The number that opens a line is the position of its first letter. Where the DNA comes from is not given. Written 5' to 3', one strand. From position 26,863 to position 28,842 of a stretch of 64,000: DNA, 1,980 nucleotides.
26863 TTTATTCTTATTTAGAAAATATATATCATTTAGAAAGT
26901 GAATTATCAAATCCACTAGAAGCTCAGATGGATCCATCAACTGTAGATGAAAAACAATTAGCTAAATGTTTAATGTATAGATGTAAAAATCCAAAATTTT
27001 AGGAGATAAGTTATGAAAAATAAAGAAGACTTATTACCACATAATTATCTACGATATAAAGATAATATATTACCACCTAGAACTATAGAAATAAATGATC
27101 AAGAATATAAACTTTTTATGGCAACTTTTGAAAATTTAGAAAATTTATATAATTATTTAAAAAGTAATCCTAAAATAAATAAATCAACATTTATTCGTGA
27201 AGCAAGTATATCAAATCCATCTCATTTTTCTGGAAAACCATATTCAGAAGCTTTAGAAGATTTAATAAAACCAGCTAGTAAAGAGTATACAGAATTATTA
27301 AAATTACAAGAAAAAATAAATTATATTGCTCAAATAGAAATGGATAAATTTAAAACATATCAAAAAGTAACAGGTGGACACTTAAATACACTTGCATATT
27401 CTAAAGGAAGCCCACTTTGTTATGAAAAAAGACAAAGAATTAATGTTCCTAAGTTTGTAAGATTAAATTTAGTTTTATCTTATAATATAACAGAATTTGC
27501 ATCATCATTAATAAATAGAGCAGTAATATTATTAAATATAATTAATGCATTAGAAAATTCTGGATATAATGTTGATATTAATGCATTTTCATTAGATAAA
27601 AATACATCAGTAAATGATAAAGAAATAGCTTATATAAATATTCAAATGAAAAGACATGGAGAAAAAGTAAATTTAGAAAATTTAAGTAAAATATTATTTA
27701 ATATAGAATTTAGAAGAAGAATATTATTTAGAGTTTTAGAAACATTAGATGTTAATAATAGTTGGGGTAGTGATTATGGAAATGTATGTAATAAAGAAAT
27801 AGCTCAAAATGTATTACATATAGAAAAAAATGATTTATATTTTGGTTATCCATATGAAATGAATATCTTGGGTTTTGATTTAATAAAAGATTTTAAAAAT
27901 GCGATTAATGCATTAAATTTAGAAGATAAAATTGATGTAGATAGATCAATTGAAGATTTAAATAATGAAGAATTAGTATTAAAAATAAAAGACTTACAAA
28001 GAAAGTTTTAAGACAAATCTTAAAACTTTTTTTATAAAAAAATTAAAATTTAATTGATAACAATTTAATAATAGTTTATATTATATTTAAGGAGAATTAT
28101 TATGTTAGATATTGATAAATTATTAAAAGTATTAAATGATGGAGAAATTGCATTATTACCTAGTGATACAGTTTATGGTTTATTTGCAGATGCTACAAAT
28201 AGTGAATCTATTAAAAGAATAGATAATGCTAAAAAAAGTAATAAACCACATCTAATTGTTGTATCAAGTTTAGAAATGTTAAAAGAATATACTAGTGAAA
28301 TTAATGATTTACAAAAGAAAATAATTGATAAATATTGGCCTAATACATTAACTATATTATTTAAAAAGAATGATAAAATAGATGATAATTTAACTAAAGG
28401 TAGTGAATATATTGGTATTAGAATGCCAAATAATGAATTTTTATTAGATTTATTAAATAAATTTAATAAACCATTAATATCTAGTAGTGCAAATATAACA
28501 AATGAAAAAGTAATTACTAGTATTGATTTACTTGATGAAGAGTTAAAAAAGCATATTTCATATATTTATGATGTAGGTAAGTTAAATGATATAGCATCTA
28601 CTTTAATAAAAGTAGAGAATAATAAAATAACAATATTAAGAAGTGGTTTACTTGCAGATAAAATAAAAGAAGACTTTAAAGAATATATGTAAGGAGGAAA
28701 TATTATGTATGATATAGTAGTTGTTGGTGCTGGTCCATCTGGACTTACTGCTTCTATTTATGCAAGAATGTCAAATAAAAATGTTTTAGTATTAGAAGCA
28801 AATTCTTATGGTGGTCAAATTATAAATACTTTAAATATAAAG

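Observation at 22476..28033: Self-contained four-gene operon: two unknown proteins, a coiled-coil CobS/MoxR-type AAA+ ATPase and a MIDAS-less vWA-like protein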

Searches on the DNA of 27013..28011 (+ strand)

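Call 71: search_rna_families(source=L017, start=4040, end=4250, threshold=evalue, max_evalue=10, show_alignments=3)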
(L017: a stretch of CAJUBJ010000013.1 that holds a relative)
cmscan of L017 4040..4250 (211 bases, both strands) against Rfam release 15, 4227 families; matches with E-value up to 10: 17.
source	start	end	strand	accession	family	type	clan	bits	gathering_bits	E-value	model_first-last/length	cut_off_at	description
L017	4134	4221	+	RF00515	PyrR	Cis-reg;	-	20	54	1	1-115/115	no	PyrR binding site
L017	4102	4220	+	RF02397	sau-5971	Gene; sRNA;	-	19.7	90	0.2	1-96/96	no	Staphylococcus sRNA sau-5971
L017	4087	4217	-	RF01774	rpsL_ricks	Cis-reg; leader;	-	19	60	6.4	1-131/131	no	Rickettsia rpsL leader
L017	4061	4205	+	RF00113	SIB_RNA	Gene; antitoxin;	-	16.9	56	0.37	1-147/147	no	Short Intergenic Abundant RNA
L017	4131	4222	+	RF02363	Yfr11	Gene; sRNA;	-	15.7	44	3.7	1-144/144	no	Cyanobacterial functional RNA 11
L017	4099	4228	+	RF00557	L10_leader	Cis-reg; leader;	-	15.6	44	1.6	1-138/138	no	Ribosomal protein L10 leader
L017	4185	4214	-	RF03630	mir-2818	Gene; miRNA;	-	15.2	90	1.6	15-44/60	no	mir-2818 microRNA precursor family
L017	4169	4222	+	RF02386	sau-19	Gene; sRNA;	-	15.2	80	4.1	1-75/75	no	Staphylococcus sRNA sau-19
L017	4125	4220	+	RF04182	GibS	Gene; sRNA;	-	15.1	115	6.8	39-142/142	no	GibS sRNA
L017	4185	4216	+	RF03630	mir-2818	Gene; miRNA;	-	14.2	90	3.1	14-45/60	no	mir-2818 microRNA precursor family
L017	4112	4168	+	RF01429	snoR130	Gene; snRNA; snoRNA; CD-box;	-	14.2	40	4.1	1-122/122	no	small nucleolar RNA snoR130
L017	4096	4219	+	RF01775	RsaOG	Gene; sRNA;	-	13.7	50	9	1-147/147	no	RNA S.aureus Orsay G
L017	4181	4220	+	RF04160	MIR868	Gene; miRNA;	-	13.6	200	2.7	1-194/194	no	MIR868 microRNA precursor family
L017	4104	4216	+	RF02453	ncr952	Gene; sRNA;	-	13.1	100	0.91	1-143/143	no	Bacillus sRNA ncr952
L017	4119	4232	+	RF02998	IS605-orfB-II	Gene; sRNA;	-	13.1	88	6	1-155/155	no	IS605-orfB-II RNA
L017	4210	4250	-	RF04284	mir-532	Gene; miRNA;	-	12.2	75.2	7.5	35-75/75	5'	mir-532 microRNA precursor family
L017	4147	4219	+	RF01459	rliE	Gene; sRNA;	-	12.1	90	9.5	111-182/222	no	Listeria sRNA rliE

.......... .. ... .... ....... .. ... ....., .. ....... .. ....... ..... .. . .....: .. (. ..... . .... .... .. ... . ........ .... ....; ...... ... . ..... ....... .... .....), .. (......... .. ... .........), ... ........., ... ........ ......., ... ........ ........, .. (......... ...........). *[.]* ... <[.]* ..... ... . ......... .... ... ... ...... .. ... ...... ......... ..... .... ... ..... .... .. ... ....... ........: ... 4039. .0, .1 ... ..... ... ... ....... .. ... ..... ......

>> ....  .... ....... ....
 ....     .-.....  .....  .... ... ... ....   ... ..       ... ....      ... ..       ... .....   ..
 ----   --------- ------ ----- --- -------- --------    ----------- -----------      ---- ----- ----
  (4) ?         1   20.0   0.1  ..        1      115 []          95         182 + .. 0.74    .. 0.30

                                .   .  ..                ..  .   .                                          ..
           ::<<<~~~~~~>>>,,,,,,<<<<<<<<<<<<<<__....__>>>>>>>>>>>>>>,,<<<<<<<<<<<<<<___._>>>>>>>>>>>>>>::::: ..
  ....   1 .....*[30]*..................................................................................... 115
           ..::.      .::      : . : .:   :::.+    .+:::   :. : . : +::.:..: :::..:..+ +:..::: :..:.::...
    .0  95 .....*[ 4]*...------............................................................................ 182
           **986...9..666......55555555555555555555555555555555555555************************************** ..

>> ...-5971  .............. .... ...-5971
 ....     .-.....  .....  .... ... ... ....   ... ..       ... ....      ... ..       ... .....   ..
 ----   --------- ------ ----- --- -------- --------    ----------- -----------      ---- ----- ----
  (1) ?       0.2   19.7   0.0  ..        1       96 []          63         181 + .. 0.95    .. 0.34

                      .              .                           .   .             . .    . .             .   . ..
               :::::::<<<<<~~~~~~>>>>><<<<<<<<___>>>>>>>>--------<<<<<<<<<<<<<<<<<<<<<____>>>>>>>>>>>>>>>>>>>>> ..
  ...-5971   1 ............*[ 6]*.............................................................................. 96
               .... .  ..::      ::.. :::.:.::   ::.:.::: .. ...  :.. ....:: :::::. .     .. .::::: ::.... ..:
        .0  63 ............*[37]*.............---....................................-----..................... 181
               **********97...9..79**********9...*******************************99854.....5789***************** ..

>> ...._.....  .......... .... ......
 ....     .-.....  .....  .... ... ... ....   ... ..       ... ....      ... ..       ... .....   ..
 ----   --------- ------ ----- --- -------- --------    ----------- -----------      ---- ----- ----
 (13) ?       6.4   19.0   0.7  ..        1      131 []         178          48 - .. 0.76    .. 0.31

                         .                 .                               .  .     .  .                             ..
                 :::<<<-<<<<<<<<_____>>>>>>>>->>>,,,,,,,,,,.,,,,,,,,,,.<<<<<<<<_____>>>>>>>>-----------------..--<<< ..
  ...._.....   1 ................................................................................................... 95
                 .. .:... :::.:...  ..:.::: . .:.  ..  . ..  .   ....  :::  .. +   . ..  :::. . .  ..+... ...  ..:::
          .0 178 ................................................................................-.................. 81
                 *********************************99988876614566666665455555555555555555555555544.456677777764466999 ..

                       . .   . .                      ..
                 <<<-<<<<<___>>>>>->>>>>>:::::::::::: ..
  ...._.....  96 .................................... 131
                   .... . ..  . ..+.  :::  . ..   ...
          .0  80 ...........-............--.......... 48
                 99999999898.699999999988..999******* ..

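Call 72: search_rna_families(source=L028, start=4010, end=4190, threshold=evalue, max_evalue=10, show_alignments=3)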
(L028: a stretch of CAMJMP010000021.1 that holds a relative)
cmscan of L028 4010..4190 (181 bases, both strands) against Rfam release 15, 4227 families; matches with E-value up to 10: 17.
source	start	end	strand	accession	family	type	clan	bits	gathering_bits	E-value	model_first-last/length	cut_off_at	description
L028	4077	4162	+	RF04312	trpB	Cis-reg;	-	27.4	59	0.035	1-107/107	no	trpB ncRNA motif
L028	4043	4158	+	RF02617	SSRC10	Gene; sRNA;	-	26.9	56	0.0018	1-113/113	no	Streptococcus sRNA 10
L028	4028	4159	+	RF00515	PyrR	Cis-reg;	-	22.8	54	0.26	1-115/115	no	PyrR binding site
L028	4060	4123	-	RF01652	ceN70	Gene; snRNA; snoRNA; CD-box;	-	16.9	65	0.25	1-71/71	no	Caenorhabditis snoRNA ceN70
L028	4084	4168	-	RF02667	PsiU2-38.40.42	Gene; snRNA; snoRNA; scaRNA;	-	16.2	88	0.96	1-136/136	no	Drosophila small cajal body-specific RNA PsiU2-38.40.4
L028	4123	4155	+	RF03485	mir-4000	Gene; miRNA;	-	16.1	58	0.84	1-54/54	no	mir-4000 microRNA precursor family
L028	4078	4166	+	RF02579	tsr26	Gene; sRNA;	-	15.7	141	5.3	1-122/122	no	S. aureus tsr26 small RNA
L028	4107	4190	+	RF02375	Aar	Gene; sRNA;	-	15.4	60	4.4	1-87/191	3'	Aar sRNA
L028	4067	4151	+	RF02693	psm_mec_RNA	Gene; sRNA;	-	15.1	85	8.8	1-143/143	no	psm_mec locus RNA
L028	4123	4154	+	RF03966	mir-76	Gene; miRNA;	-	14.5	75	2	1-80/80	no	mir-76 microRNA precursor family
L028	4110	4152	-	RF00330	snoZ43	Gene; snRNA; snoRNA; CD-box;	-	14.3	43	2.5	1-100/100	no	Small nucleolar RNA Z43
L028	4056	4157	+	RF02432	SpF25_sRNA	Gene; sRNA;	-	14.3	48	5.8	1-102/102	no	Streptococcus sRNA SpF25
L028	4105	4164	+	RF04103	mir-8356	Gene; miRNA;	-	14.2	70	4.6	1-65/65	no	mir-8356 microRNA precursor family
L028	4010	4148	-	RF02546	LSU_trypano_mito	Gene; rRNA;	CL00112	14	60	0.38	1-140/561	3'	Trypanosomatid mitochondrial large subunit ribosomal RNA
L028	4121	4155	-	RF03630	mir-2818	Gene; miRNA;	-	13.1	90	5.6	14-45/60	no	mir-2818 microRNA precursor family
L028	4052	4072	-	RF01149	sR10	Gene; snRNA; snoRNA; CD-box;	-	9.6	45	3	1-54/54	no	Small nucleolar RNA sR10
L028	4125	4190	+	RF02778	FdoG1_thermometer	Cis-reg; thermoregulator;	-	7.9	50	8.2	1-71/193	3'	FdoG-1 5' UTR thermometer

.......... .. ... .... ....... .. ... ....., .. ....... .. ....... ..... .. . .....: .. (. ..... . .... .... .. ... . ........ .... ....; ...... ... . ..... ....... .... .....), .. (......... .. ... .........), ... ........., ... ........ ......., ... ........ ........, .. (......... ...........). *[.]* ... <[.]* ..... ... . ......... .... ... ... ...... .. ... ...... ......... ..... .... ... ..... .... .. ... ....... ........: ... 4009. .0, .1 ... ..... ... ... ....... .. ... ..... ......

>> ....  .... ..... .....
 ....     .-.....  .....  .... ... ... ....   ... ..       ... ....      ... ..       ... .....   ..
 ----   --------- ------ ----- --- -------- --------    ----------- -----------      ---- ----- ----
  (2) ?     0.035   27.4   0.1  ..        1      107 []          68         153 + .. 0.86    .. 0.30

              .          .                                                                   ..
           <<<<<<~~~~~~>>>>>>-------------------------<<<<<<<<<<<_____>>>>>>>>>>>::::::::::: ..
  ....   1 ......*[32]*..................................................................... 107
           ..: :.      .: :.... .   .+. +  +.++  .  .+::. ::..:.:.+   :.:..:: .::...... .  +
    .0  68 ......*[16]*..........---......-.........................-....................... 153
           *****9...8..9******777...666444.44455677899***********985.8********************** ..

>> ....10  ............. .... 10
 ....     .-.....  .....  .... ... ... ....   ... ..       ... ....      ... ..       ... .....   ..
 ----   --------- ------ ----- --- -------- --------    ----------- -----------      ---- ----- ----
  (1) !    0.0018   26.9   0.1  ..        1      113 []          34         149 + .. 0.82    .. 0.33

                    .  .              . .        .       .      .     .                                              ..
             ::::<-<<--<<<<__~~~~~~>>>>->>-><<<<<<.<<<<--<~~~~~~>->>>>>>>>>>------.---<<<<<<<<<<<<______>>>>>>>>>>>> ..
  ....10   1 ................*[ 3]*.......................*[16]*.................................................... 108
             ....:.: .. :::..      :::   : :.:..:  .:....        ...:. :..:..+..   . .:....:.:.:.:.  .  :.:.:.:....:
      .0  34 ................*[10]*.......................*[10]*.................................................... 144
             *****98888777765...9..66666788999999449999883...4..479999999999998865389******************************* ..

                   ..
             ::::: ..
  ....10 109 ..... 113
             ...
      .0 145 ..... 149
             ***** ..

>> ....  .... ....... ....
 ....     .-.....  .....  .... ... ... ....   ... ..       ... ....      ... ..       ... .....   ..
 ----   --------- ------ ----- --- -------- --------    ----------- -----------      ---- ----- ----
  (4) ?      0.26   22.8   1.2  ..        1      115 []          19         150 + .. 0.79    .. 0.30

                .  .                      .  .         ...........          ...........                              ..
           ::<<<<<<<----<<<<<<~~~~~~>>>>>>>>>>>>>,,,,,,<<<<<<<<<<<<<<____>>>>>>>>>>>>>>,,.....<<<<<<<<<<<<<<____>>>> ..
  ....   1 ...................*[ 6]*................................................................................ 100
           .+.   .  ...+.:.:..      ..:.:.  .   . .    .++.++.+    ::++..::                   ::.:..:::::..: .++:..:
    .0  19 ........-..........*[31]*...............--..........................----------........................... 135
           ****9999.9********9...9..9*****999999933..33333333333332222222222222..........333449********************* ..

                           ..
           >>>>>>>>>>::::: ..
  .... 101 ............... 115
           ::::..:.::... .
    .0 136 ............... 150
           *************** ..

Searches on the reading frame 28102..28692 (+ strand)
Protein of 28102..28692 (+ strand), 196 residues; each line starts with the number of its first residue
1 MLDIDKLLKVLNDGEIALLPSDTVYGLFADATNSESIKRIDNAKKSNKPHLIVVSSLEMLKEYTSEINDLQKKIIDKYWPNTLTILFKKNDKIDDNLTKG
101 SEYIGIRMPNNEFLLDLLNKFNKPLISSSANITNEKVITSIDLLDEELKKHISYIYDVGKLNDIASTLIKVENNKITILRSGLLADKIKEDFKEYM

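Call 113: find_encoding_contigs(protein=window:28102-28692:+, flank=8000, max_places=6)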
Protein window:28102-28692:+ (196 aa): 3 contigs read that carry it; 3 places shown.
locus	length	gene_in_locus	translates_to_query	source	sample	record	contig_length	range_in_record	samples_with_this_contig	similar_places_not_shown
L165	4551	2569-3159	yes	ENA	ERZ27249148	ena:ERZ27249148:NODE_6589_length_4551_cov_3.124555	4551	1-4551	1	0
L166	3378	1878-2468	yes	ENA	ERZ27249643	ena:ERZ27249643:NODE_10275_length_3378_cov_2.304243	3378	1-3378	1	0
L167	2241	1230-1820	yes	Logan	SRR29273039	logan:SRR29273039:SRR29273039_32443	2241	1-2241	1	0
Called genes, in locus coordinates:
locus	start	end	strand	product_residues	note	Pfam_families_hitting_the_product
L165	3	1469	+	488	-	?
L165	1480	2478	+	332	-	PF23822:DUF7192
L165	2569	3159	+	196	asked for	PF01300:Sua5_yciO_yrdC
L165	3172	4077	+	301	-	PF01266:DAO (faint), PF03486:HI0933_like (faint), PF07992:Pyr_redox_2, PF12831:FAD_oxidored (faint), PF13450:NAD_binding_8 (weak), PF13738:Pyr_redox_3, PF00070:Pyr_redox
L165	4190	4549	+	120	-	?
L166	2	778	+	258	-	?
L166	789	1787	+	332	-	PF23822:DUF7192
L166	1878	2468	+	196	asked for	PF01300:Sua5_yciO_yrdC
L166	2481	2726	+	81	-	PF01946:Thi4 (weak), PF03486:HI0933_like (weak), PF07992:Pyr_redox_2 (weak), PF12831:FAD_oxidored (weak), PF13450:NAD_binding_8 (weak)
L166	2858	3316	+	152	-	PF00070:Pyr_redox, PF07992:Pyr_redox_2, PF13738:Pyr_redox_3 (weak)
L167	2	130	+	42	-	?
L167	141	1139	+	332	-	PF23822:DUF7192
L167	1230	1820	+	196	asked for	PF01300:Sua5_yciO_yrdC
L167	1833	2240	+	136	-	?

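Call 115: search_protein_families(library=pfam, proteins=[window:28102-28692:+], max_evalue=0.0001)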
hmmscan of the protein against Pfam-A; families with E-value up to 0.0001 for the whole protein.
window:28102-28692:+ (196 aa): 1 family
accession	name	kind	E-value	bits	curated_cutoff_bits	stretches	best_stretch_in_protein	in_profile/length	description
PF01300.24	Sua5_yciO_yrdC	-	1e-44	152.6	25.1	1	10-182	2-178/178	Telomere recombination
